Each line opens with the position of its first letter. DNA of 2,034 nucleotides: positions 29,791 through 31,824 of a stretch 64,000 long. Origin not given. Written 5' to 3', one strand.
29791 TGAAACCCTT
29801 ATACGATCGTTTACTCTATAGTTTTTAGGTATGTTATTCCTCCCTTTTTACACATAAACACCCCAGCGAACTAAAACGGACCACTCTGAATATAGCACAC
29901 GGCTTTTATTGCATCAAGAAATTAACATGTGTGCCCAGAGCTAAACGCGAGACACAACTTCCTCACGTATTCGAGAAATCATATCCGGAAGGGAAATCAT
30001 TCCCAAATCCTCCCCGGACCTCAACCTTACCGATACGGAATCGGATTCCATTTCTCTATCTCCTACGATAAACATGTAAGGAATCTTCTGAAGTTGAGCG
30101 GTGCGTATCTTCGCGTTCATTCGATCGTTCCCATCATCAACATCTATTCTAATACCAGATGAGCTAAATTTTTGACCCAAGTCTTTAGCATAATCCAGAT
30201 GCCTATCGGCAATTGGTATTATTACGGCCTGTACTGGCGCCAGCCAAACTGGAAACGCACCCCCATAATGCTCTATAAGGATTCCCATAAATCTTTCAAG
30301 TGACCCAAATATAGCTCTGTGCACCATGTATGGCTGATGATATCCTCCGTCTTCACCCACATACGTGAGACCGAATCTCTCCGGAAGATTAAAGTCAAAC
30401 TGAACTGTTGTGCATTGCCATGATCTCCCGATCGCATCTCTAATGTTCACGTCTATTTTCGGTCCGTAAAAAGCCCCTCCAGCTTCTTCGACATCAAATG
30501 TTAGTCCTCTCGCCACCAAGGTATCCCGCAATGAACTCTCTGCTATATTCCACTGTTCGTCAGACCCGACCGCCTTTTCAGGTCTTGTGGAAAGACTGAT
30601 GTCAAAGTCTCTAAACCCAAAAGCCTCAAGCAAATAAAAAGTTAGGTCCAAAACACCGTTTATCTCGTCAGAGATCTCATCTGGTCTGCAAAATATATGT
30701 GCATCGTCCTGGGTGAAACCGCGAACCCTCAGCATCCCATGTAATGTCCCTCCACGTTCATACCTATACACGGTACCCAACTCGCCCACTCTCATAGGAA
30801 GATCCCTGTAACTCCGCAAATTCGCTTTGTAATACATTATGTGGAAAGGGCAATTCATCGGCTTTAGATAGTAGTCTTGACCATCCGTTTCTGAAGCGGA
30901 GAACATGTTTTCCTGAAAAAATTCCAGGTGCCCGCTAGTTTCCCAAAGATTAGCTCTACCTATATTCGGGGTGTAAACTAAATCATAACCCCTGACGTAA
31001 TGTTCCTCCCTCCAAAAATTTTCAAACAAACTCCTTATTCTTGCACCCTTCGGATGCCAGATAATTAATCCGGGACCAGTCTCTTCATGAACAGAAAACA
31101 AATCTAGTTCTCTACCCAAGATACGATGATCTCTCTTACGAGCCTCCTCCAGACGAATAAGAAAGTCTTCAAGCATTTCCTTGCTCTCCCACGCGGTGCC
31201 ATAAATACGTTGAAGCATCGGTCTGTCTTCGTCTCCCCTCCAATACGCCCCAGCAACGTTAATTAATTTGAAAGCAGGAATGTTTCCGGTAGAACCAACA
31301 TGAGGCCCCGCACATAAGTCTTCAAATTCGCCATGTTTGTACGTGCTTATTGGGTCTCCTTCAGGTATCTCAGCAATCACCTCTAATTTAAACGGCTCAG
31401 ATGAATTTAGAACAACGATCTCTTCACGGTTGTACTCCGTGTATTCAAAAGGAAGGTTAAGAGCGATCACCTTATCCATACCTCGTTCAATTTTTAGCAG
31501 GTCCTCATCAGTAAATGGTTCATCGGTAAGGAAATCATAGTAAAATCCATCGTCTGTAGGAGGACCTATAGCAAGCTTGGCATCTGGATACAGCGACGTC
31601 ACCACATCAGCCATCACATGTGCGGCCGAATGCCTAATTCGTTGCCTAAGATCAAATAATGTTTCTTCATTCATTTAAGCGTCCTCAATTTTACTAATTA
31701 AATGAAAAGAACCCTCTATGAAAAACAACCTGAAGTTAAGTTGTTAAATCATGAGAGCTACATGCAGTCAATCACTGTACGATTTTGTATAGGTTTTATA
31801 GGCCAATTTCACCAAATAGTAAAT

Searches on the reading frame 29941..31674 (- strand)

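Call 97: search_protein_families(library=pfam, proteins=[window:29941-31674:-], max_evalue=0.000001)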
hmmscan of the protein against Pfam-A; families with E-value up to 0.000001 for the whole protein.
window:29941-31674:- (577 aa): 3 families
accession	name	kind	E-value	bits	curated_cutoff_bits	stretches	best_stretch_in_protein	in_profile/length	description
PF00587.30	tRNA-synt_2b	-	3.6e-46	157.9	29.3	1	263-470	6-179/179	tRNA synthetase class II core domain (G, H, P, S and T)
PF03129.25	HGTP_anticodon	-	6.6e-23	81.1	21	1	482-571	1-93/94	Anticodon binding domain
PF07973.19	tRNA_SAD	-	8.5e-14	51.7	24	1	109-158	1-44/44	Threonyl and Alanyl tRNA synthetase second additional domain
